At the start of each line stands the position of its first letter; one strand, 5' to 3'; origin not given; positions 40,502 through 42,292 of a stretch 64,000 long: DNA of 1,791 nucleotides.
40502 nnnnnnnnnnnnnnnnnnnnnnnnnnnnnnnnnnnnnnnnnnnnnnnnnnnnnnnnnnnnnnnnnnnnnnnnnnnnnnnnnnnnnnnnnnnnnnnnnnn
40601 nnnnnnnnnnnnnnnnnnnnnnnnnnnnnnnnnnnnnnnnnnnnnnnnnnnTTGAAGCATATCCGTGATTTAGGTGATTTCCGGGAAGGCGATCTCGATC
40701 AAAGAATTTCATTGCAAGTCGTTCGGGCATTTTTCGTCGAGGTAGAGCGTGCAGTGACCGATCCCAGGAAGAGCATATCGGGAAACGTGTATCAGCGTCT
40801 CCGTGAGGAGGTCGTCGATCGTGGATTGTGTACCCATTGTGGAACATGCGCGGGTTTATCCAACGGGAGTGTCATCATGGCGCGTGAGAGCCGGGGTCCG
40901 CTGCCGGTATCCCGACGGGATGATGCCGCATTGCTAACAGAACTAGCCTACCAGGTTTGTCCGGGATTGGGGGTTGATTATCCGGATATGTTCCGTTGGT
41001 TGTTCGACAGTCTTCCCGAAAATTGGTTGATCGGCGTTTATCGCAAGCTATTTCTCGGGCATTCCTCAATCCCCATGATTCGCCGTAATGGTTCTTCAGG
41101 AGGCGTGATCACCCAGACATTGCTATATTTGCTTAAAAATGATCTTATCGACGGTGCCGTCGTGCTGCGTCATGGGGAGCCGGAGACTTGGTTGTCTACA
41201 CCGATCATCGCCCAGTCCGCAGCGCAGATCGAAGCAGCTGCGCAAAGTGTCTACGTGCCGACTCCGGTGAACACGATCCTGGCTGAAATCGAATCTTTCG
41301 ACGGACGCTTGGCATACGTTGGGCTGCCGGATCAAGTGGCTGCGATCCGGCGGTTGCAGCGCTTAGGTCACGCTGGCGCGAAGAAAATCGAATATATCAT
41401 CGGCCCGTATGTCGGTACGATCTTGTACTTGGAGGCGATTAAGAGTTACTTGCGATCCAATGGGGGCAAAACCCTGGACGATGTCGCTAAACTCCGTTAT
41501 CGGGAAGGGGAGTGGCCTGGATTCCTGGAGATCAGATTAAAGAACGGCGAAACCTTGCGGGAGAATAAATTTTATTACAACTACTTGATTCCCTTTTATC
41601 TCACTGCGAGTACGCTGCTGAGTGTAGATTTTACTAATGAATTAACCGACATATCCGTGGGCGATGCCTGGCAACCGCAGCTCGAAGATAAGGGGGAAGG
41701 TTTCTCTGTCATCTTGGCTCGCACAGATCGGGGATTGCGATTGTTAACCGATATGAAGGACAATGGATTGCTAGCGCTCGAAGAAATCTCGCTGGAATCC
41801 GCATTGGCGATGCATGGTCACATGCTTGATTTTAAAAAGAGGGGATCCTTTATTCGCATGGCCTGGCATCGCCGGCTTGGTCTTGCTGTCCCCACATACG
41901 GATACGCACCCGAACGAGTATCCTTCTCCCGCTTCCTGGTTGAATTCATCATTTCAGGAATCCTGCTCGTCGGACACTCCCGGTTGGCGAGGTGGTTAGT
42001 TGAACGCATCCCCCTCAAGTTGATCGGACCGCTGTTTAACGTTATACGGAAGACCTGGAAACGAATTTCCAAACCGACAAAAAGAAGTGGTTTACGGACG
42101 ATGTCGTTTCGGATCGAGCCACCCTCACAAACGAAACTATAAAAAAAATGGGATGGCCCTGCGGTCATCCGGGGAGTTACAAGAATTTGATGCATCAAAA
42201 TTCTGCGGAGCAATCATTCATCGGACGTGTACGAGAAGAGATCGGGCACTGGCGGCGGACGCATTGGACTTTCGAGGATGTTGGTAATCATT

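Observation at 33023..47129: Ten-gene co-directional string: one polyprenyl-P-sugar synthase and flippase-like protein wired to six GT-C-type enzymes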

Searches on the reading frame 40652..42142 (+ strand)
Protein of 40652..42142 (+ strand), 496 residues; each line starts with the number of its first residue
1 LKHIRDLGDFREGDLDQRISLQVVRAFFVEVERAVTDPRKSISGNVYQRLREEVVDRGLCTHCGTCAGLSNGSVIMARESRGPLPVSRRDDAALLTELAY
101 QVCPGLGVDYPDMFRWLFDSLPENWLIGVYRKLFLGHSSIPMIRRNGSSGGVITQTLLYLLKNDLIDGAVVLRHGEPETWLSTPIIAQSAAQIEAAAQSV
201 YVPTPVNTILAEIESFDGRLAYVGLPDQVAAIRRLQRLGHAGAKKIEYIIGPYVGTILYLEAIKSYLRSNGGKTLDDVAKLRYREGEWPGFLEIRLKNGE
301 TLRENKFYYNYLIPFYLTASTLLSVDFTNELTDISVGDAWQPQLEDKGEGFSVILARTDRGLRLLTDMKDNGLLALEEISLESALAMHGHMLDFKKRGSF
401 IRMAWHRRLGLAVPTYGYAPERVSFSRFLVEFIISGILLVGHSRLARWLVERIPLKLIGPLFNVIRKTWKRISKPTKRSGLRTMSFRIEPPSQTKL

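Call 4: search_protein_families(library=pfam, proteins=[window:40652-42142:+], max_evalue=0.1)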
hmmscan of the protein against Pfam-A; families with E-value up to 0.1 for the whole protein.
window:40652-42142:+ (496 aa): 3 families
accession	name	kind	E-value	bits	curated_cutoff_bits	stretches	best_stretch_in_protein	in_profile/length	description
PF04432.18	FrhB_FdhB_C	-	2.6e-22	79.7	23.3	1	219-380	3-148/150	Coenzyme F420 hydrogenase/dehydrogenase, beta subunit C terminus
PF04422.18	FrhB_FdhB_N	-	7.8e-17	61.6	22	1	134-210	2-77/78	Coenzyme F420 hydrogenase/dehydrogenase, beta subunit N-term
PF12837.12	Fer4_6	-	0.089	13.2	25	0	54-67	3-16/24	4Fe-4S binding domain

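Call 7: search_protein_families(library=ncbifam, proteins=[window:40652-42142:+], max_evalue=0.1)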
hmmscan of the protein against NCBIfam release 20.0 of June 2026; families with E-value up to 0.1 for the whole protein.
window:40652-42142:+ (496 aa): 5 families
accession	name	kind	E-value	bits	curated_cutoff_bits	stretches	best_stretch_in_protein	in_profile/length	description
NF006807.0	PRK09325.1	subfamily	3e-25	88.8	269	1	127-393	4-261/283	coenzyme F420-reducing hydrogenase subunit beta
TIGR03289.1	frhB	equivalog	1.2e-19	70.4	331.5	1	127-380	1-244/275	coenzyme F420 hydrogenase subunit beta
NF006808.0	PRK09326.1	equivalog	4.7e-10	38.9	444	1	53-370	7-296/341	F420H2 dehydrogenase subunit F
NF040616.1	F420_dehyd_FpoF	exception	2.6e-09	36.5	475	1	53-371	6-296/337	F420H2 dehydrogenase subunit FpoF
TIGR03294.1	FrhG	equivalog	0.062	13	245.5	1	51-81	167-197/228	coenzyme F420 hydrogenase subunit gamma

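Call 35: search_solved_structures(query=window:40652-42142:+, max_evalue=0.01)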
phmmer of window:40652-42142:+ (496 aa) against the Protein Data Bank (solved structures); distinct sequences matched with E-value up to 0.01: 12.
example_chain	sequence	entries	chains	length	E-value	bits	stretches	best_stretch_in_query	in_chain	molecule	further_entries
8riu_B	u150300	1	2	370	1.4e-21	80.1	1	50-376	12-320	Coenzyme F420 hydrogenase/dehydrogenase, beta subunit C terminus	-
8rja_E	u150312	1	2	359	7.6e-16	61.2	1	45-380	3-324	Coenzyme F420 hydrogenase/dehydrogenase, beta subunit C terminus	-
7np8_A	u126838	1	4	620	7.5e-15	57.9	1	48-381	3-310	Coenzyme F420-dependent sulfite reductase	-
9tn7_A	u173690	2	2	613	1.4e-14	57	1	49-369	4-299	Coenzyme F420 hydrogenase/dehydrogenase beta subunit domain protein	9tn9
3zfs_C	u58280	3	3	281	1.6e-14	56.9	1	126-414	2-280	F420-REDUCING HYDROGENASE, SUBUNIT BETA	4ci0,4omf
7npa_A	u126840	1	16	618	5.3e-14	55.1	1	50-367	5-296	Coenzyme F420-dependent sulfite reductase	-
9r51_B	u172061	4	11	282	6.4e-13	51.5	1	128-414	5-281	F420-reducing [NiFe]-hydrogenase from Methanothermococcus thermolithotrophicus subunit bet | F420-reducing [NiFe]-hydrogenase from Methanothermococcus thermolit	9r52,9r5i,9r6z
6qgr_B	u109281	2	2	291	5.1e-07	32.1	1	127-371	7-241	Coenzyme F420 hydrogenase subunit beta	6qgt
6qii_B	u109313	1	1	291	5.1e-07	32.1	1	127-370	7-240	Coenzyme F420 hydrogenase subunit beta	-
8rvu_E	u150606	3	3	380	2e-05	26.8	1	134-256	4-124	Formate dehydrogenase, beta subunit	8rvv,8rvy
5dqr_A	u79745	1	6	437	0.0011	21.2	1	128-366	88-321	7-hydroxymethyl chlorophyll a reductase, chloroplastic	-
9t1s_M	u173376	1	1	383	0.0032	19.6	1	133-251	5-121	formate dehydrogenase (coenzyme F420)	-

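Call 41: search_protein_representatives(protein=window:40652-42142:+)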
Query: 496 residues. Proteins with E-value up to 0.001 (for the whole library): 4469; up to 1e-10: 2771; up to 1e-30: 524. The best 150 are listed.
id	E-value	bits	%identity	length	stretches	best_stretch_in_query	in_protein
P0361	4.3e-184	629.3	61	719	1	46-491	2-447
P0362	1.5e-168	578.0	57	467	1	45-492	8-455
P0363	5.8e-137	473.9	50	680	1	46-488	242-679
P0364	1.8e-112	393.1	43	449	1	47-488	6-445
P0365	2.3e-111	389.4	42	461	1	39-490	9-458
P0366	1.8e-108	379.9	43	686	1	33-487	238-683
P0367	3.5e-108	379.0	43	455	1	52-484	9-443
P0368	3.7e-106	372.3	59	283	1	41-314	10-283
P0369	1.1e-100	354.2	40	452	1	43-488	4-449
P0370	1.9e-100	353.5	57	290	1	207-481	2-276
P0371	3.6e-99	349.3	59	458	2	47-212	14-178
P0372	9.4e-86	305.0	43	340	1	47-374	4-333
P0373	1.7e-85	304.2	37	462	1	47-489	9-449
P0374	2.6e-85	303.5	38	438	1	51-478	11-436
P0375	1.1e-83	298.2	44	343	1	142-481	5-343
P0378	1.9e-82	294.1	37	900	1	44-472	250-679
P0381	9.0e-80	285.3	38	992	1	45-473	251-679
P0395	5.4e-72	259.6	35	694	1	47-480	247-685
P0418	8.7e-58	212.8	32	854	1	37-432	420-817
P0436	2.8e-52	194.6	33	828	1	55-416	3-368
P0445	1.7e-50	188.7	33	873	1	58-467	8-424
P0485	2.6e-46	174.9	30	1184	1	52-459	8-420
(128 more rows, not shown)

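Call 42: search_protein_families(library=pfam, proteins=[P0361, P0363, P0366, P0378, P0381, P0395, P0418, P0436, P0445, P0485], max_evalue=0.0001)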
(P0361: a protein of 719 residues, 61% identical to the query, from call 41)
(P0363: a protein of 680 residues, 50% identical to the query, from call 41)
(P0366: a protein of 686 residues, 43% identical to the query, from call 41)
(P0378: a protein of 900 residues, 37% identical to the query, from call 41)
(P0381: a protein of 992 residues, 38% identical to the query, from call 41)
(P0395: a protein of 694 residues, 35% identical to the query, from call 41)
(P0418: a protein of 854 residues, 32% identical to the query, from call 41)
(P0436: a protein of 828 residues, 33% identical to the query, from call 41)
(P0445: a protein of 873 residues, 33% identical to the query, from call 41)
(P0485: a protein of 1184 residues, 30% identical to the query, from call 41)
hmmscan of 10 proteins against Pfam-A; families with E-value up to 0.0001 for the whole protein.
P0361 (719 aa): 8 families
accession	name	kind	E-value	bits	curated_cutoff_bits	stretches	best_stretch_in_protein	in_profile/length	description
PF04422.18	FrhB_FdhB_N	-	9.8e-24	83.7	22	1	89-166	1-77/78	Coenzyme F420 hydrogenase/dehydrogenase, beta subunit N-term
PF04432.18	FrhB_FdhB_C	-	4e-23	82.4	23.3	1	175-336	3-148/150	Coenzyme F420 hydrogenase/dehydrogenase, beta subunit C terminus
PF08241.18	Methyltransf_11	-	7.1e-15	55.9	21.2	1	530-628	1-95/95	Methyltransferase domain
PF13489.12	Methyltransf_23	-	1.7e-14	54.4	27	1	518-675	14-163/164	Methyltransferase domain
PF13649.12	Methyltransf_25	-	8.6e-13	49.2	27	1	529-624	1-97/97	Methyltransferase domain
PF01209.24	Ubie_methyltran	-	1.4e-08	34.8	20.1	1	506-627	30-150/233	ubiE/COQ5 methyltransferase family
PF13847.12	Methyltransf_31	-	5e-08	33.2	27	1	536-634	12-115/145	Methyltransferase domain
PF08242.18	Methyltransf_12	-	1.5e-07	32.5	30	1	530-626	1-98/98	Methyltransferase domain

P0363 (680 aa): 7 families
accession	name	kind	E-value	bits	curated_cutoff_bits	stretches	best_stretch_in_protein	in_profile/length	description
PF04422.18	FrhB_FdhB_N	-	1.2e-22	80.2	22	1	329-405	2-77/78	Coenzyme F420 hydrogenase/dehydrogenase, beta subunit N-term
PF04432.18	FrhB_FdhB_C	-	9.9e-22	77.9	23.3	1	415-574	4-147/150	Coenzyme F420 hydrogenase/dehydrogenase, beta subunit C terminus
PF13489.12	Methyltransf_23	-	1.2e-15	58.1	27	1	29-194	7-163/164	Methyltransferase domain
PF08241.18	Methyltransf_11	-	8.9e-13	49.1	21.2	1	50-147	1-95/95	Methyltransferase domain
PF13649.12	Methyltransf_25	-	7e-11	43.1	27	1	49-143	1-97/97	Methyltransferase domain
PF08242.18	Methyltransf_12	-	5.9e-10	40.2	30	1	50-144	1-97/98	Methyltransferase domain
PF13847.12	Methyltransf_31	-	4.5e-09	36.6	27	1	45-151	3-113/145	Methyltransferase domain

P0366 (686 aa): 7 families
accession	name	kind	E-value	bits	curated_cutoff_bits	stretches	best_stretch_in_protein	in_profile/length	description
PF04422.18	FrhB_FdhB_N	-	2.3e-20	72.9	22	1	332-407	3-77/78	Coenzyme F420 hydrogenase/dehydrogenase, beta subunit N-term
PF04432.18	FrhB_FdhB_C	-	9.4e-19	68.2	23.3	1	417-577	4-149/150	Coenzyme F420 hydrogenase/dehydrogenase, beta subunit C terminus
PF08241.18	Methyltransf_11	-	2.9e-16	60.3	21.2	1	59-146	7-95/95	Methyltransferase domain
PF13649.12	Methyltransf_25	-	7e-11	43.1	27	1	54-142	3-97/97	Methyltransferase domain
PF08242.18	Methyltransf_12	-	3.8e-10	40.8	30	1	58-144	6-98/98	Methyltransferase domain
PF13847.12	Methyltransf_31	-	1.9e-08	34.6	27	1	59-156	14-119/145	Methyltransferase domain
PF13489.12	Methyltransf_23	-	5.8e-08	33.1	27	1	77-193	49-163/164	Methyltransferase domain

P0378 (900 aa): 18 families
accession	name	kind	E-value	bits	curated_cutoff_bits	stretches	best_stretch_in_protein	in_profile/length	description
PF13489.12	Methyltransf_23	-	3.4e-34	118.4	27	2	32-203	1-163/164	Methyltransferase domain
PF08241.18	Methyltransf_11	-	1.9e-33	115.4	21.2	2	69-156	7-95/95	Methyltransferase domain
PF04432.18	FrhB_FdhB_C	-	1.5e-28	100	23.3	1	425-586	2-147/150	Coenzyme F420 hydrogenase/dehydrogenase, beta subunit C terminus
PF13649.12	Methyltransf_25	-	2.1e-26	92.9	27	2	69-152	8-97/97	Methyltransferase domain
PF08242.18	Methyltransf_12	-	2.1e-20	73.7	30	2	68-154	6-98/98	Methyltransferase domain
PF04422.18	FrhB_FdhB_N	-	6.8e-20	71.4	22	1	343-417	4-77/78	Coenzyme F420 hydrogenase/dehydrogenase, beta subunit N-term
PF13847.12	Methyltransf_31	-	7e-19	68.4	27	1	80-166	26-119/145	Methyltransferase domain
PF01209.24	Ubie_methyltran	-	1.4e-12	47.9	20.1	1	778-825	104-151/233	ubiE/COQ5 methyltransferase family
PF00037.32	Fer4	-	1.5e-08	34.6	21.1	0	261-281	3-23/24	4Fe-4S binding domain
PF13237.11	Fer4_10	-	3.9e-07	30.4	25.5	1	260-311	3-53/53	4Fe-4S dicluster domain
PF12837.12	Fer4_6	-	1.2e-06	28.7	25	0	261-281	4-24/24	4Fe-4S binding domain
PF12838.12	Fer4_7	-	2.1e-06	28.5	27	1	266-311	2-49/52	4Fe-4S dicluster domain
PF13183.11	Fer4_8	-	5.2e-06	27.3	27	0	298-325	3-30/68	4Fe-4S dicluster domain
PF12797.12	Fer4_2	-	1.1e-05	25.5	24.5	0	260-278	4-22/22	4Fe-4S binding domain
PF12800.12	Fer4_4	-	1.2e-05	25.7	24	0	297-311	1-15/17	4Fe-4S binding domain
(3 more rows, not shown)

P0381 (992 aa): 16 families
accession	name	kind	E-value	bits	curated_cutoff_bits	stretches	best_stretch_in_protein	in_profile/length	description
PF03706.18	LPG_synthase_TM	-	2.8e-31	109.5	33.4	1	706-955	5-290/302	Lysylphosphatidylglycerol synthase TM region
PF04432.18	FrhB_FdhB_C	-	2.9e-29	102.3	23.3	1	425-585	2-147/150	Coenzyme F420 hydrogenase/dehydrogenase, beta subunit C terminus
PF08241.18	Methyltransf_11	-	3.6e-20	72.8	21.2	1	69-156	7-95/95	Methyltransferase domain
PF04422.18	FrhB_FdhB_N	-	1.2e-19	70.6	22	1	342-417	3-77/78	Coenzyme F420 hydrogenase/dehydrogenase, beta subunit N-term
PF13489.12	Methyltransf_23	-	1.7e-17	64.1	27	1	45-201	11-161/164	Methyltransferase domain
PF13649.12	Methyltransf_25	-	2.5e-14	54.2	27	1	69-152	8-97/97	Methyltransferase domain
PF08242.18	Methyltransf_12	-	6.1e-11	43.3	30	1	67-154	5-98/98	Methyltransferase domain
PF13847.12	Methyltransf_31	-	6.4e-10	39.3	27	1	74-174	19-127/145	Methyltransferase domain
PF00037.32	Fer4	-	5.4e-09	35.9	21.1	0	261-281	3-23/24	4Fe-4S binding domain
PF13237.11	Fer4_10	-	2.1e-07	31.2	25.5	1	260-311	3-53/53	4Fe-4S dicluster domain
PF12838.12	Fer4_7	-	5e-07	30.5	27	1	266-311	2-49/52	4Fe-4S dicluster domain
PF12837.12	Fer4_6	-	7.9e-07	29.2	25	0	295-311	4-20/24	4Fe-4S binding domain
PF12797.12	Fer4_2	-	1.7e-06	28.1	24.5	0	295-311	5-21/22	4Fe-4S binding domain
PF01209.24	Ubie_methyltran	-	2.1e-06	27.7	20.1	1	21-156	9-151/233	ubiE/COQ5 methyltransferase family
PF13187.11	Fer4_9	-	4.7e-06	27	27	1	266-312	2-49/52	4Fe-4S dicluster domain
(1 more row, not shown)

P0395 (694 aa): 15 families
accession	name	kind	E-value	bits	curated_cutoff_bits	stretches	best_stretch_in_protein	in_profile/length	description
PF04432.18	FrhB_FdhB_C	-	1.4e-30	106.6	23.3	1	422-584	2-148/150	Coenzyme F420 hydrogenase/dehydrogenase, beta subunit C terminus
PF08241.18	Methyltransf_11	-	2.3e-20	73.4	21.2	1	61-150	5-95/95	Methyltransferase domain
PF04422.18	FrhB_FdhB_N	-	3.4e-20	72.4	22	1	336-408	3-74/78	Coenzyme F420 hydrogenase/dehydrogenase, beta subunit N-term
PF13489.12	Methyltransf_23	-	6.7e-17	62.1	27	1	43-196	15-162/164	Methyltransferase domain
PF13649.12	Methyltransf_25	-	6.7e-15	56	27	1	56-146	1-97/97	Methyltransferase domain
PF08242.18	Methyltransf_12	-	2.9e-12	47.6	30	1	61-148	5-98/98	Methyltransferase domain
PF13847.12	Methyltransf_31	-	4.6e-12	46.3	27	1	51-154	2-113/145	Methyltransferase domain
PF13183.11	Fer4_8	-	2.8e-06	28.2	27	0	292-311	3-22/68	4Fe-4S dicluster domain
PF13187.11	Fer4_9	-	5.2e-06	26.8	27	1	260-306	2-49/52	4Fe-4S dicluster domain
PF01209.24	Ubie_methyltran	-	9.8e-06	25.5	20.1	1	78-167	74-169/233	ubiE/COQ5 methyltransferase family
PF13237.11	Fer4_10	-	1.2e-05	25.5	25.5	1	254-305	3-53/53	4Fe-4S dicluster domain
PF12797.12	Fer4_2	-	3.3e-05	24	24.5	0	253-272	3-22/22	4Fe-4S binding domain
PF12838.12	Fer4_7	-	3.7e-05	24.5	27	1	260-305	2-49/52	4Fe-4S dicluster domain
PF00037.32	Fer4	-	4.9e-05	23.4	21.1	1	255-275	3-23/24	4Fe-4S binding domain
PF12837.12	Fer4_6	-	7.4e-05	23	25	0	255-275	4-24/24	4Fe-4S binding domain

P0418 (854 aa): 12 families
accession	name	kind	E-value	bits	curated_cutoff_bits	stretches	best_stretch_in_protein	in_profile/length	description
PF04230.19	PS_pyruv_trans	-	4.9e-48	164.9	25.3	1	15-351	3-280/280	Polysaccharide pyruvyl transferase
PF04432.18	FrhB_FdhB_C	-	1.9e-37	128.9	23.3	1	603-766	3-149/150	Coenzyme F420 hydrogenase/dehydrogenase, beta subunit C terminus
PF04422.18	FrhB_FdhB_N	-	3.5e-21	75.6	22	1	518-594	2-77/78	Coenzyme F420 hydrogenase/dehydrogenase, beta subunit N-term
PF00037.32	Fer4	-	5.5e-12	45.4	21.1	2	438-458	3-23/24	4Fe-4S binding domain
PF12838.12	Fer4_7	-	1e-10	42.3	27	1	443-488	2-49/52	4Fe-4S dicluster domain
PF14697.11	Fer4_21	-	1.1e-08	35.5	35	1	439-488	4-52/59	4Fe-4S dicluster domain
PF13187.11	Fer4_9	-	3.8e-08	33.7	27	1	443-490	2-50/52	4Fe-4S dicluster domain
PF13370.11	Fer4_13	-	1.1e-05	26.4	24.5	0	472-506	1-35/58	4Fe-4S single cluster domain of Ferredoxin I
PF13237.11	Fer4_10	-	1.1e-05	25.7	25.5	1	439-488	5-53/53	4Fe-4S dicluster domain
PF13534.11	Fer4_17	-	1.9e-05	25.5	22.2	0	436-456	39-59/61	4Fe-4S dicluster domain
PF12797.12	Fer4_2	-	3.5e-05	23.9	24.5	0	469-488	2-21/22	4Fe-4S binding domain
PF12837.12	Fer4_6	-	8.9e-05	22.7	25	0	441-457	7-23/24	4Fe-4S binding domain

P0436 (828 aa): 10 families
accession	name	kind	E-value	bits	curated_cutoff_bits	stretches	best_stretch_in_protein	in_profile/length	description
PF04230.19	PS_pyruv_trans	-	7.8e-34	118.3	25.3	1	453-757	1-278/280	Polysaccharide pyruvyl transferase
PF04432.18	FrhB_FdhB_C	-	1.7e-33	116.1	23.3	1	168-332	3-148/150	Coenzyme F420 hydrogenase/dehydrogenase, beta subunit C terminus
PF04422.18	FrhB_FdhB_N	-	1.9e-22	79.6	22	1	82-159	1-77/78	Coenzyme F420 hydrogenase/dehydrogenase, beta subunit N-term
PF00037.32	Fer4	-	1.6e-09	37.6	21.1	1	3-24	3-24/24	4Fe-4S binding domain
PF13187.11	Fer4_9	-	4.4e-07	30.3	27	1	8-53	2-48/52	4Fe-4S dicluster domain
PF12837.12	Fer4_6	-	7.4e-07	29.3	25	0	34-53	1-20/24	4Fe-4S binding domain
PF12838.12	Fer4_7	-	2.6e-06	28.2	27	1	8-53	2-49/52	4Fe-4S dicluster domain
PF13237.11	Fer4_10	-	1.3e-05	25.5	25.5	0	2-53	3-53/53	4Fe-4S dicluster domain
PF14697.11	Fer4_21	-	5.1e-05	23.8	35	1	4-53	4-52/59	4Fe-4S dicluster domain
PF13484.11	Fer4_16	-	6e-05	24.2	30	0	8-28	2-23/66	4Fe-4S double cluster binding domain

P0445 (873 aa): 6 families
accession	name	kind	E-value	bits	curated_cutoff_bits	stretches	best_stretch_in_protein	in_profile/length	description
PF04230.19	PS_pyruv_trans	-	6.4e-38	131.7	25.3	1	461-804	8-278/280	Polysaccharide pyruvyl transferase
PF04432.18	FrhB_FdhB_C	-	2.4e-33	115.6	23.3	1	171-335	3-149/150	Coenzyme F420 hydrogenase/dehydrogenase, beta subunit C terminus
PF04422.18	FrhB_FdhB_N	-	2.2e-21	76.2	22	1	85-163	1-78/78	Coenzyme F420 hydrogenase/dehydrogenase, beta subunit N-term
PF13187.11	Fer4_9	-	2.2e-07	31.2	27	1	10-57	2-49/52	4Fe-4S dicluster domain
PF00037.32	Fer4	-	4.4e-07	29.9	21.1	0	39-57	2-20/24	4Fe-4S binding domain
PF12838.12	Fer4_7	-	1.9e-05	25.5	27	1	10-56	2-49/52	4Fe-4S dicluster domain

P0485 (1184 aa): 12 families
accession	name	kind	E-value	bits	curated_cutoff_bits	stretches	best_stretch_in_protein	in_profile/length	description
PF07940.18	Hepar_II_III_C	-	3.9e-37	128.5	24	1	960-1128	7-169/237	Heparinase II/III-like, C-terminal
PF16889.11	Hepar_II_III_N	-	3.3e-36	125.8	22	1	650-895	82-317/340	Heparinase II/III N-terminus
PF04432.18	FrhB_FdhB_C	-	4.3e-29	101.8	23.3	1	178-335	3-147/150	Coenzyme F420 hydrogenase/dehydrogenase, beta subunit C terminus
PF04422.18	FrhB_FdhB_N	-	5.8e-19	68.5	22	1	93-167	2-75/78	Coenzyme F420 hydrogenase/dehydrogenase, beta subunit N-term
PF12838.12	Fer4_7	-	3e-09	37.6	27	1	16-61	2-49/52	4Fe-4S dicluster domain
PF00037.32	Fer4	-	3.6e-08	33.3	21.1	0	11-32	3-24/24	4Fe-4S binding domain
PF14697.11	Fer4_21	-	6.6e-08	33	35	1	11-61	3-52/59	4Fe-4S dicluster domain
PF13484.11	Fer4_16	-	4.3e-07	31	30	0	49-76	1-29/66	4Fe-4S double cluster binding domain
PF12837.12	Fer4_6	-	1.1e-06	28.8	25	1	43-61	2-20/24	4Fe-4S binding domain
PF13187.11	Fer4_9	-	3.9e-06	27.2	27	1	16-62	2-49/52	4Fe-4S dicluster domain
PF13237.11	Fer4_10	-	2.9e-05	24.3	25.5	0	13-61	6-53/53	4Fe-4S dicluster domain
PF12797.12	Fer4_2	-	6.2e-05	23.1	24.5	0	43-61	3-21/22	4Fe-4S binding domain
